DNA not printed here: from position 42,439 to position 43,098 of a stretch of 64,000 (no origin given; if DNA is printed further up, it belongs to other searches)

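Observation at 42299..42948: ArsR/SmtB regulator followed by two unannotated Cys-rich micro-ORFs with near-identical strong Shine-Dalgarno (SD) sites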

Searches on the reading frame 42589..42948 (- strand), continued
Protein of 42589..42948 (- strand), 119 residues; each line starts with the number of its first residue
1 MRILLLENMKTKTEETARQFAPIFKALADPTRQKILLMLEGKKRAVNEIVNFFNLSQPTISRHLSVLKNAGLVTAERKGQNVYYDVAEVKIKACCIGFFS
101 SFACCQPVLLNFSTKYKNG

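Call 20: find_encoding_contigs(protein=P0004, flank=3000, max_places=3)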
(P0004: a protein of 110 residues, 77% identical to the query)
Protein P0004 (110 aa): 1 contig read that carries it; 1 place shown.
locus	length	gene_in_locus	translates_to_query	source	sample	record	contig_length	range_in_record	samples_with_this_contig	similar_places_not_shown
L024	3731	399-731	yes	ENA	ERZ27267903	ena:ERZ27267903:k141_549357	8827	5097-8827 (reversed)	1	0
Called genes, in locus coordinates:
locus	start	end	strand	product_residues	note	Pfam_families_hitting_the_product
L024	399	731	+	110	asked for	PF01022:HTH_5, PF12840:HTH_20, PF01978:TrmB (weak), PF12802:MarR_2 (weak)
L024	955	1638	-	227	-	PF04474:DUF554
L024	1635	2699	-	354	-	PF06089:Asparaginase_II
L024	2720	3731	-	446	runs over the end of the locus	PF00202:Aminotran_3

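Call 23: find_encoding_contigs(protein=P0026, flank=3000, max_places=2)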
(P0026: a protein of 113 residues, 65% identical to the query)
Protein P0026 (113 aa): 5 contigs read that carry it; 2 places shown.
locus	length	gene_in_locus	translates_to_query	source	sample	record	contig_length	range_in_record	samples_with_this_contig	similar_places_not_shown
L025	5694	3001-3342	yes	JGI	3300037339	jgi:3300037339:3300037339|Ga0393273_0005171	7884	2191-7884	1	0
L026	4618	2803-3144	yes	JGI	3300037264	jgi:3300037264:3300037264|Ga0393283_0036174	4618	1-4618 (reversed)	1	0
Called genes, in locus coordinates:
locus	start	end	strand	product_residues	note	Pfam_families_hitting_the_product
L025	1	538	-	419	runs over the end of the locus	PF02771:Acyl-CoA_dh_N, PF02770:Acyl-CoA_dh_M, PF00441:Acyl-CoA_dh_1, PF08028:Acyl-CoA_dh_2, PF22924:ACOX_C_alpha1 (faint)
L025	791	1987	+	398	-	PF00248:Aldo_ket_red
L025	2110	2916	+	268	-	PF20244:DUF6599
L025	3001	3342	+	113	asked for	PF21476:PF0610-like_N (faint), PF25213:HVO_A0261_N (weak), PF12840:HTH_20, PF01022:HTH_5, PF12802:MarR_2 (weak), PF13412:HTH_24 (weak), PF01978:TrmB (weak), PF09339:HTH_IclR (weak)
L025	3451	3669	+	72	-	-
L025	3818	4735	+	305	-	PF12146:Hydrolase_4, PF00561:Abhydrolase_1, PF12697:Abhydrolase_6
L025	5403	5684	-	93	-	-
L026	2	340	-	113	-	?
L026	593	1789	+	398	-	PF00248:Aldo_ket_red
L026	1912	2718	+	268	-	PF20244:DUF6599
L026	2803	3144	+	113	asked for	PF21476:PF0610-like_N (faint), PF25213:HVO_A0261_N (weak), PF12840:HTH_20, PF01022:HTH_5, PF12802:MarR_2 (weak), PF13412:HTH_24 (weak), PF01978:TrmB (weak), PF09339:HTH_IclR (weak)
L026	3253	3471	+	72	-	-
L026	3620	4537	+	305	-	PF12146:Hydrolase_4, PF00561:Abhydrolase_1, PF12697:Abhydrolase_6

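Call 24: find_encoding_contigs(protein=P0050, flank=3000, max_places=2)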
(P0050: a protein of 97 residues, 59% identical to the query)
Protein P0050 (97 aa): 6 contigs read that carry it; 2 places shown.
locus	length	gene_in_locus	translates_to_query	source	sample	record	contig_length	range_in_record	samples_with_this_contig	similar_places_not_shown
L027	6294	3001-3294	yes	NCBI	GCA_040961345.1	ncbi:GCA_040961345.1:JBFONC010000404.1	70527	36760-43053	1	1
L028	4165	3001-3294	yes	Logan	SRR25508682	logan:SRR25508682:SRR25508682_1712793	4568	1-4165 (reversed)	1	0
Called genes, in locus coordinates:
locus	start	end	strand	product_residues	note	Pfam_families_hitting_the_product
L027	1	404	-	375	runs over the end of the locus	PF13439:Glyco_transf_4, PF13477:Glyco_trans_4_2, PF13579:Glyco_trans_4_4, PF00534:Glycos_transf_1, PF20706:GT4-conflict, PF13692:Glyco_trans_1_4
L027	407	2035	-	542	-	PF10079:Rossmann-like_BshC, PF24850:CC_BshC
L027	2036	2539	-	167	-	PF00578:AhpC-TSA, PF08534:Redoxin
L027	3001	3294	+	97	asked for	PF12840:HTH_20, PF01022:HTH_5, PF12802:MarR_2 (weak)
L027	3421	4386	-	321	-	PF03706:LPG_synthase_TM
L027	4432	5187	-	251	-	PF13432:TPR_16, PF13414:TPR_11, PF00515:TPR_1 (weak), PF07719:TPR_2 (weak), PF13181:TPR_8 (weak)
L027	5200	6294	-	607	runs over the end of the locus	PF13584:BatD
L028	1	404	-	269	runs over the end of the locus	?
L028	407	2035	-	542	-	PF10079:Rossmann-like_BshC, PF24850:CC_BshC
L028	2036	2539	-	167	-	PF00578:AhpC-TSA, PF08534:Redoxin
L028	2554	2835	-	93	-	PF12840:HTH_20 (weak), PF01022:HTH_5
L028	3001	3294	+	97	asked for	PF12840:HTH_20, PF01022:HTH_5, PF12802:MarR_2 (weak)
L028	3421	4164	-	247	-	?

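Call 25: find_encoding_contigs(protein=P0037, flank=3000, max_places=2)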
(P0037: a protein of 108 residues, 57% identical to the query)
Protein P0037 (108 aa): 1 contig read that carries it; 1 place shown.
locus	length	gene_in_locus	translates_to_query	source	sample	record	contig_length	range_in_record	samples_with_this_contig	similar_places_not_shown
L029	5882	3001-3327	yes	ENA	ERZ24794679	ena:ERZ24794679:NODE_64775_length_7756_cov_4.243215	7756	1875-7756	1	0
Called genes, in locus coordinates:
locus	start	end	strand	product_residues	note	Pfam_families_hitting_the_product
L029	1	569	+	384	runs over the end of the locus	PF13360:PQQ_2, PF01011:PQQ (faint), PF07774:EMC1_C (faint), PF13570:Beta-prop_ACSF4, PF25293:Beta-prop_EMC1_N (weak), PF13360:PQQ_2, PF13570:Beta-prop_ACSF4, PF13360:PQQ_2, +1 more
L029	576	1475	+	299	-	PF02096:60KD_IMP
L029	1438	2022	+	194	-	PF14804:Jag_N, PF13083:KH_KhpA-B, PF01424:R3H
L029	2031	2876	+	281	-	PF00294:PfkB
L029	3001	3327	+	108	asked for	PF12840:HTH_20, PF01022:HTH_5, PF12802:MarR_2 (weak), PF01978:TrmB (weak)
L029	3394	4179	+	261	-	PF13489:Methyltransf_23, PF01135:PCMT, PF01209:Ubie_methyltran, PF05175:MTS (weak), PF13649:Methyltransf_25, PF13847:Methyltransf_31, PF08241:Methyltransf_11, PF08242:Methyltransf_12, +2 more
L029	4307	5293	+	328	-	PF02423:OCD_Mu_crystall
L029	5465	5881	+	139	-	?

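Call 26: find_encoding_contigs(protein=P0029, flank=3000, max_places=2)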
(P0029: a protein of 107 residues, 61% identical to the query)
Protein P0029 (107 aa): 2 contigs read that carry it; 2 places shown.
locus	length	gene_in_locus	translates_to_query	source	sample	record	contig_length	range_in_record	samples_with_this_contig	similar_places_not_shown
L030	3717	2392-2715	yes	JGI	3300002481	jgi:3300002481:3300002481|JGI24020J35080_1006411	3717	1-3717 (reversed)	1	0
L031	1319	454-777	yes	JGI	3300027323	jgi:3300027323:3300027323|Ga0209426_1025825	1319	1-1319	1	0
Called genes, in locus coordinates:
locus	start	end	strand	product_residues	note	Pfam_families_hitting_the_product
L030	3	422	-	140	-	?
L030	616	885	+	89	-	PF04014:MazE_antitoxin (weak)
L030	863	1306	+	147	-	PF01850:PIN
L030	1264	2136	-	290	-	PF00251:Glyco_hydro_32N (faint), PF04041:Glyco_hydro_130, PF22847:Glyco_hydro_43_rel (faint), PF04616:Glyco_hydro_43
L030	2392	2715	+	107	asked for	PF25213:HVO_A0261_N (weak), PF01022:HTH_5, PF12840:HTH_20, PF13412:HTH_24 (weak), PF12802:MarR_2 (weak), PF21476:PF0610-like_N (weak), PF09339:HTH_IclR (weak)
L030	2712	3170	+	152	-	-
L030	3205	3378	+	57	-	-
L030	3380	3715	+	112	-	?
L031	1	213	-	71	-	?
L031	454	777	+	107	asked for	PF25213:HVO_A0261_N (weak), PF01022:HTH_5, PF12840:HTH_20, PF13412:HTH_24 (weak), PF12802:MarR_2 (weak), PF21476:PF0610-like_N (weak), PF09339:HTH_IclR (weak)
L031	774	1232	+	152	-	-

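Call 29: search_protein_families(library=ncbifam, proteins=[L029:3394-4179:+, L030:3380-3715:+, L030:2712-3170:+, L025:3451-3669:+], max_evalue=10)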
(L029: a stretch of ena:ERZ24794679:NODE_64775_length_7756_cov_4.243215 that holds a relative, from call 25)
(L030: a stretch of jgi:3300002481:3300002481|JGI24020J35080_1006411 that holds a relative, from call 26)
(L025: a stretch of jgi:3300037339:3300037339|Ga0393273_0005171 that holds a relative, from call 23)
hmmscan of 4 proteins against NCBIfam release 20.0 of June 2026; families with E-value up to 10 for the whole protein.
L029:3394-4179:+ (261 aa): 80 families (the best 25 are shown)
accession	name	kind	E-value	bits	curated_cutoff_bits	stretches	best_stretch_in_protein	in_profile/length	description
NF008823.0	PRK11873.1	subfamily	4.4e-84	282.2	263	2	42-260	59-269/272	arsenite methyltransferase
NF041537.1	ArsM_AhpD_UU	exception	5.5e-51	173.4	510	1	49-214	63-228/345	arsenite methyltransferase/AhpD domain selenoprotein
NF047649.1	MTase_UXPK_star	exception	3e-45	154.4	460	1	49-210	64-225/283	methyltransferase/UXPK-star double selenoprotein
NF040538.1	methyl_ArsM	equivalog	3.6e-45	154.7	500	2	127-226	167-268/356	arsinothricin biosynthesis methyltransferase ArsM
NF041536.1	ArsM_DUF2284_UU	exception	6.9e-45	153.2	575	1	48-215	62-229/459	arsenite methyltransferase/DUF2284 domain selenoprotein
NF038099.1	AsSugarArsM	exception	1.9e-28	99.6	400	1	49-218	45-223/321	arsenosugar biosynthesis arsenite methyltransferase ArsM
NF045667.1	MTase_DVU1556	equivalog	6.7e-28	97.6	155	1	55-216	15-168/213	DVU_1556 family methyltransferase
NF040539.1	AST_met_ArsM_2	exception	1.1e-24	87.8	240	1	63-215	57-212/262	putative arsinothricin biosynthesis methyltransferase ArsM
TIGR02072.1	BioC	equivalog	9.2e-17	61.7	184.95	1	64-211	36-174/244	malonyl-ACP O-methyltransferase BioC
NF001244.0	PRK00216.1-5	equivalog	1.3e-15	57.4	216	1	57-174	43-161/236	bifunctional demethylmenaquinone methyltransferase/2-methoxy-6-polyprenyl-1,4-benzoquinol methylase UbiE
NF043040.1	corrin_prot_MT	hypoth_equivalog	7.2e-15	55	180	1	55-171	34-152/216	corrinoid protein-associated methyltransferase CpaM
NF001240.0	PRK00216.1-1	equivalog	9e-15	54.4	378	1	55-167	56-169/251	bifunctional demethylmenaquinone methyltransferase/2-methoxy-6-polyprenyl-1,4-benzoquinol methylase UbiE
TIGR01934.1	MenG_MenH_UbiE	subfamily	3.2e-14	52.8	158.35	1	58-173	35-148/223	ubiquinone/menaquinone biosynthesis methyltransferase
NF052510.1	methyltran_MpqE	exception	8.2e-14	51.5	335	1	57-164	41-149/234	methyl-plastoquinone biosynthesis methyltransferase MpqE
TIGR02752.1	MenG_heptapren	equivalog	2e-13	50.4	419.85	1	60-166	43-149/231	demethylmenaquinone methyltransferase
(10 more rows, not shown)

L030:3380-3715:+ (112 aa): 3 families
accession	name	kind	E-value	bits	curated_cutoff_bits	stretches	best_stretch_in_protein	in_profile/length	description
NF040863.1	HgcA_corrinoid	equivalog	3.1e-52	177.8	275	1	10-111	3-104/325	mercury methylation corrinoid protein HgcA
NF043039.1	HgcAB_like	equivalog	6.8e-27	95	285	1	33-111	12-90/350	HgcAB-like fusion protein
NF003195.0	PRK04165.1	equivalog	7.3e-14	51.5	306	1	35-111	322-400/450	acetyl-CoA decarbonylase/synthase complex subunit gamma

L030:2712-3170:+ (152 aa): 0 families

L025:3451-3669:+ (72 aa): 0 families

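Call 30: search_protein_families(library=pfam, proteins=[L029:3394-4179:+, L030:3380-3715:+, L030:2712-3170:+, L025:3451-3669:+], max_evalue=10)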
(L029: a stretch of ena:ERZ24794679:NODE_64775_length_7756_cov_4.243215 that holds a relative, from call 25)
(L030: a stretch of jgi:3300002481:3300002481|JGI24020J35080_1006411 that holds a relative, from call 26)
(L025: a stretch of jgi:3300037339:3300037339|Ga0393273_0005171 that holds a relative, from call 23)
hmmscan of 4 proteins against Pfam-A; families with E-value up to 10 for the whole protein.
L029:3394-4179:+ (261 aa): 23 families
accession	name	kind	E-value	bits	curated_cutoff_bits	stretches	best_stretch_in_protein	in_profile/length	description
PF13847.12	Methyltransf_31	-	1.2e-38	132.5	27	1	61-200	2-138/145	Methyltransferase domain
PF08241.18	Methyltransf_11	-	1.6e-22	80.4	21.2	1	67-166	1-95/95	Methyltransferase domain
PF13649.12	Methyltransf_25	-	1.7e-22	80.3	27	1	66-162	1-97/97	Methyltransferase domain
PF01209.24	Ubie_methyltran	-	2.5e-16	60.2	20.1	1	58-167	43-152/233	ubiE/COQ5 methyltransferase family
PF08242.18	Methyltransf_12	-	6.3e-13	49.7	30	1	67-164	1-98/98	Methyltransferase domain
PF13489.12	Methyltransf_23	-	4.4e-09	36.7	27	1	55-184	13-134/164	Methyltransferase domain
PF01135.25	PCMT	-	5.9e-09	36.4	20.3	1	60-120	71-131/210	Protein-L-isoaspartate(D-aspartate) O-methyltransferase (PCMT)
PF06325.19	PrmA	-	6.8e-07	29.5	22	1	60-170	159-262/296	Ribosomal protein L11 methyltransferase (PrmA)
PF05175.20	MTS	-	6.6e-06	26.3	23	1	63-166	32-138/170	Methyltransferase small domain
PF01170.24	UPF0020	-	1.9e-05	24.9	22.3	1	86-138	75-128/197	RMKL-like, methyltransferase domain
PF02353.26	CMAS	-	6.2e-05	22.9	27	1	58-172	58-170/273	Mycolic acid cyclopropane synthetase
PF20922.3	Anamorsin_N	-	0.00012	22.2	27.1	1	122-259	42-156/163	Anamorsin, N-terminal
PF01728.25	FtsJ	-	0.00016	22.1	24.1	1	59-156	17-116/181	FtsJ-like methyltransferase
PF01596.23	Methyltransf_3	-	0.00083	19.2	22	1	63-185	45-171/204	O-methyltransferase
PF05148.21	Methyltransf_8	-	0.0024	18.2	27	1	120-169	111-159/219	Hypothetical methyltransferase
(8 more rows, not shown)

L030:3380-3715:+ (112 aa): 1 family
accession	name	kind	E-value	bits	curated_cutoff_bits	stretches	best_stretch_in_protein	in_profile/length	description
PF03599.22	CdhD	-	2.4e-10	40.2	24.8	1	33-110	264-343/387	CO dehydrogenase/acetyl-CoA synthase delta subunit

L030:2712-3170:+ (152 aa): 2 families
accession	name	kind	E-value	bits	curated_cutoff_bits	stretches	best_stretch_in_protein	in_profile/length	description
PF01594.21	AI-2E_transport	-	1.5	8.4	34.3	1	66-89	289-312/327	AI-2E family transporter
PF10507.14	TMEM65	-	3.6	8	25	0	56-112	3-61/109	Transmembrane protein 65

L025:3451-3669:+ (72 aa): 0 families

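Call 36: search_solved_structures(query=window:42589-42924:-, max_evalue=0.001, show_alignments=4)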
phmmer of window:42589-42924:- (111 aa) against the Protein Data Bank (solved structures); distinct sequences matched with E-value up to 0.001: 31.
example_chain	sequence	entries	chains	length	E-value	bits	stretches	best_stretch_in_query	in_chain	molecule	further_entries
7p6f_AAA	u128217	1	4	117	4.2e-20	75.3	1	10-109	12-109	Transcriptional regulator SrnR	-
8qkf_A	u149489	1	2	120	4.8e-12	49.4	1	13-80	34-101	ArsR family transcriptional regulator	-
3jth_A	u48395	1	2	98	3.4e-11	46.7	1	6-93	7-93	Transcription activator HlyU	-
5znx_A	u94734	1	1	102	4.1e-11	46.4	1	6-93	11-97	Transcriptional activator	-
4ggg_A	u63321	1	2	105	5.2e-10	42.9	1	7-83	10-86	Repressor protein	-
1r1u_A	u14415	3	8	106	7.3e-10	42.4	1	7-83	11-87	repressor protein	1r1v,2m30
2kjb_A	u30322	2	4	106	7.3e-10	42.4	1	7-83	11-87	CzrA protein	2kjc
6cdb_A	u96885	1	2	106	1e-09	41.9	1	7-83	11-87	ArsR family transcriptional regulator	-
4k2e_A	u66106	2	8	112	1.6e-09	41.3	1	6-86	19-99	Transcriptional activator HlyU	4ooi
6cda_A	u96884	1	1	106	2e-09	41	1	7-83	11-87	ArsR family transcriptional regulator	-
3pqj_A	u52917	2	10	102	1e-08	38.7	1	5-98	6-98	Biofilm growth-associated repressor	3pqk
1r22_A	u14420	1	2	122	1.5e-08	38.2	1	6-84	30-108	Transcriptional repressor smtB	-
1r1t_A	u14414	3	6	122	1.7e-08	37.9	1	6-85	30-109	Transcriptional repressor smtB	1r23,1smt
6j0e_A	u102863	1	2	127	3e-08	37.2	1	7-78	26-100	Arsenic responsive repressor ArsR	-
2lkp_A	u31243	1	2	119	4.5e-08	36.6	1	7-82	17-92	HTH-type transcriptional regulator NmtR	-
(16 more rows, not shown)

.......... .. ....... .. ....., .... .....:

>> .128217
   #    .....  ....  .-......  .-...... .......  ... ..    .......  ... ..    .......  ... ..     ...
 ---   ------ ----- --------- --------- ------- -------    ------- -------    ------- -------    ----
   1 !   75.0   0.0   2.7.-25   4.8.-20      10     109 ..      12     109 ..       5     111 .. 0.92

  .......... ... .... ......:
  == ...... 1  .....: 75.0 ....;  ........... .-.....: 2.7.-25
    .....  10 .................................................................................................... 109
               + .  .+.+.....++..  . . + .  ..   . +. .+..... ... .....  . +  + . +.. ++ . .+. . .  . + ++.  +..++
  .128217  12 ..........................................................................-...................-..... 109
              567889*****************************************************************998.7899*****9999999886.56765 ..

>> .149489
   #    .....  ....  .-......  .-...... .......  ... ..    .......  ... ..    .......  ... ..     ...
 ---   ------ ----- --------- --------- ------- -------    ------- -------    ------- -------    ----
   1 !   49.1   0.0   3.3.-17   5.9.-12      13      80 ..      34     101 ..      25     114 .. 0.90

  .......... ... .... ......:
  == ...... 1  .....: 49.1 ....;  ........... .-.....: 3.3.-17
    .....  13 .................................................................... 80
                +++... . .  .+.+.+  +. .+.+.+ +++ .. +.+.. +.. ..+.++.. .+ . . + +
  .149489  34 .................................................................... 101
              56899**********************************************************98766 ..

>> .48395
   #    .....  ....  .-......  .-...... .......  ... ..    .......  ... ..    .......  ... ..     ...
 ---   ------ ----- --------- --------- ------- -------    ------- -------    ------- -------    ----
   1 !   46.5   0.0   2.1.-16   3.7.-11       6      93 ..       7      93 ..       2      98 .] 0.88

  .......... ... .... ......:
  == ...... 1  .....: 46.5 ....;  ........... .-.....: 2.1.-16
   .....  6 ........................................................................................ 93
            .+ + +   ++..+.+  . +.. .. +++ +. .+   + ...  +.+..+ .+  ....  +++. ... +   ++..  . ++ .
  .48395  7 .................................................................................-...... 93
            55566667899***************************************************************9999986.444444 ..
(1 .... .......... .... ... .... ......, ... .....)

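Call 43: find_encoding_contigs(protein=P0042, flank=2500, max_places=3)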
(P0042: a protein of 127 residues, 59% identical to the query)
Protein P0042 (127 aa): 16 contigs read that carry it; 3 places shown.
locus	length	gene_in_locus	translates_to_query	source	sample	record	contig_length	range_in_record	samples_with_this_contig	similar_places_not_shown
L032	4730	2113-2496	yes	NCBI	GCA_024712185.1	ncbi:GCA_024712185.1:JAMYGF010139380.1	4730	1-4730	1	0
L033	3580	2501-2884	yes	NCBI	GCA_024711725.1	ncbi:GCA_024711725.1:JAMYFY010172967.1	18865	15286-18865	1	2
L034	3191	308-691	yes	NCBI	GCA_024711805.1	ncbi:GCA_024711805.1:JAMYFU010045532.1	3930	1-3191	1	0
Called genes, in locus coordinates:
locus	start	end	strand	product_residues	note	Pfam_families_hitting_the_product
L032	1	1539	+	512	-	?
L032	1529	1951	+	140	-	PF13581:HATPase_c_2, PF02518:HATPase_c (weak)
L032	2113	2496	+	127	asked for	PF25213:HVO_A0261_N (weak), PF12840:HTH_20, PF01022:HTH_5, PF12802:MarR_2 (weak), PF09339:HTH_IclR (faint)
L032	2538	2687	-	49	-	PF13683:rve_3 (weak)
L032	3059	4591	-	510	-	PF00474:SSF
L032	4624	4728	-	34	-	?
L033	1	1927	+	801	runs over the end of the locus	PF08532:Glyco_hydro_42M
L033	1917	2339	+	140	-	PF13581:HATPase_c_2, PF02518:HATPase_c (weak)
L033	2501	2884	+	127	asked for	PF25213:HVO_A0261_N (weak), PF12840:HTH_20, PF01022:HTH_5, PF12802:MarR_2 (weak), PF09339:HTH_IclR (faint)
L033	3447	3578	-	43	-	?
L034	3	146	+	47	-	?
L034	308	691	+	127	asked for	PF25213:HVO_A0261_N (weak), PF12840:HTH_20, PF01022:HTH_5, PF12802:MarR_2 (weak), PF09339:HTH_IclR (faint)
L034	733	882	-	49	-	PF13683:rve_3 (weak)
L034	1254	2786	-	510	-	PF00474:SSF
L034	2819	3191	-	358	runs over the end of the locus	-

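Call 44: find_encoding_contigs(protein=P0023, flank=2500, max_places=2)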
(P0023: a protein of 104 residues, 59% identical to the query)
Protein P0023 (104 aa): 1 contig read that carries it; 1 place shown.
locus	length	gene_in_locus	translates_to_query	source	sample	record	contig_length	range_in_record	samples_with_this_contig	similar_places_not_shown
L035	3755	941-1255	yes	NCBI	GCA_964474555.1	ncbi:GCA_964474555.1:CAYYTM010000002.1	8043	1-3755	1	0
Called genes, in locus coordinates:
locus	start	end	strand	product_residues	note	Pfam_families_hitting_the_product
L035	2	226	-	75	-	?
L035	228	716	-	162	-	PF00578:AhpC-TSA, PF08534:Redoxin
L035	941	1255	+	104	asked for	PF12840:HTH_20, PF01022:HTH_5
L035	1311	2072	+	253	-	PF01135:PCMT, PF13489:Methyltransf_23, PF01209:Ubie_methyltran, PF06325:PrmA, PF13847:Methyltransf_31, PF08241:Methyltransf_11, PF08242:Methyltransf_12, PF13649:Methyltransf_25, +4 more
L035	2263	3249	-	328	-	PF03706:LPG_synthase_TM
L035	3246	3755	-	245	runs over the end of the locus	PF13414:TPR_11 (faint), PF13432:TPR_16 (weak), PF13431:TPR_17 (faint), PF00515:TPR_1, PF07719:TPR_2, PF13181:TPR_8 (weak), PF06347:SH3_4 (weak)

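Call 45: find_encoding_contigs(protein=P0027, flank=2500, max_places=2)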
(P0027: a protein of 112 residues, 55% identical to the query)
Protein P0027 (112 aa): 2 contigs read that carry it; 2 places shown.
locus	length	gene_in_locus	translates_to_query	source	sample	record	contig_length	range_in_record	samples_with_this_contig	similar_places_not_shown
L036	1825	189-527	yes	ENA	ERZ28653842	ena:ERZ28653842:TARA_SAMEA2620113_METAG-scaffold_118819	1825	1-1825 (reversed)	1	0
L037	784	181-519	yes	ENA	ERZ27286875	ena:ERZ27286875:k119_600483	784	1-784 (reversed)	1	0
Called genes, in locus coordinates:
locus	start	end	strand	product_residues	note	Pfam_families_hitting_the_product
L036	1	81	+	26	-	?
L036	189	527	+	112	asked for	PF01022:HTH_5, PF12802:MarR_2 (weak), PF12840:HTH_20, PF09339:HTH_IclR (weak)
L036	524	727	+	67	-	-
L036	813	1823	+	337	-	?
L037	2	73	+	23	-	?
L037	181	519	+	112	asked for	PF01022:HTH_5, PF12802:MarR_2 (weak), PF12840:HTH_20, PF09339:HTH_IclR (weak)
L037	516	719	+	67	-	-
